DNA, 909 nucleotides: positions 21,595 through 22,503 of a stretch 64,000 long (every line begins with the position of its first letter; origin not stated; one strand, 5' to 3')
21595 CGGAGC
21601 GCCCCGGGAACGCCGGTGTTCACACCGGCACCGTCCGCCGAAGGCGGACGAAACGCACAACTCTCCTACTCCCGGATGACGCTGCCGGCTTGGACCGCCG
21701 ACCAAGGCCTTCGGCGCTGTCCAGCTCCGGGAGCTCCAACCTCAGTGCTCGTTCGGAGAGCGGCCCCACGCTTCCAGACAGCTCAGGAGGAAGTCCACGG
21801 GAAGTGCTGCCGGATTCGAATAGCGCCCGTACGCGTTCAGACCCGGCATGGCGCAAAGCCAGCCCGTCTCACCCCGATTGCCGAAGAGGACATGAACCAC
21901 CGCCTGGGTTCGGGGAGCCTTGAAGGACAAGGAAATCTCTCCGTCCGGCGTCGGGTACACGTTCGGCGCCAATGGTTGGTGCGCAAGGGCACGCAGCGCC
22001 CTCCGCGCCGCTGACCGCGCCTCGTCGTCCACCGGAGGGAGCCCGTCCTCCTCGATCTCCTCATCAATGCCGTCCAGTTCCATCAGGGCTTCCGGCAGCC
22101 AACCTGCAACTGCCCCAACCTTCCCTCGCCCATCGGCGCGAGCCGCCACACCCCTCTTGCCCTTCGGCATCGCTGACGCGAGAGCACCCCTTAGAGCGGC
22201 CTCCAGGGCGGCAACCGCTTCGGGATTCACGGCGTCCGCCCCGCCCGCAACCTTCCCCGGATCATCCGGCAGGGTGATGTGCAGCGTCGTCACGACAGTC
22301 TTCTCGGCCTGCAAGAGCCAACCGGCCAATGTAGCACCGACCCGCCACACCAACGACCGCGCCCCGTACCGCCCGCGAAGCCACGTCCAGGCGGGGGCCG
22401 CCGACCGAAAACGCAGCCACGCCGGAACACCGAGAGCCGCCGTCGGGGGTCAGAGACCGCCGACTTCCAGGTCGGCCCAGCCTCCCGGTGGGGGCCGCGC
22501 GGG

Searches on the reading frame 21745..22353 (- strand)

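Call 11: search_protein_families(library=pfam, proteins=[window:21745-22353:-], max_evalue=0.01)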
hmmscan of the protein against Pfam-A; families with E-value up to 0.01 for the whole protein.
window:21745-22353:- (203 aa): 0 families

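Call 13: search_protein_families(library=padloc, proteins=[window:21745-22353:-], max_evalue=0.001)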
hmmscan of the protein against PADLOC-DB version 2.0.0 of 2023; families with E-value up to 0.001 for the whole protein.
window:21745-22353:- (203 aa): 0 families

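Call 56: search_protein_families(library=pfam, proteins=[window:21745-22353:-], max_evalue=5)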
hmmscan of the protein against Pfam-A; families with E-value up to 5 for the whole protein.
window:21745-22353:- (203 aa): 1 family
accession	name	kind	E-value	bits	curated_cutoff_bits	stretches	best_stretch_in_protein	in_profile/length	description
PF21834.1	DUF6894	-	0.27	11.8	24.1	1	107-128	21-42/69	Domain of unknown function (DUF6894)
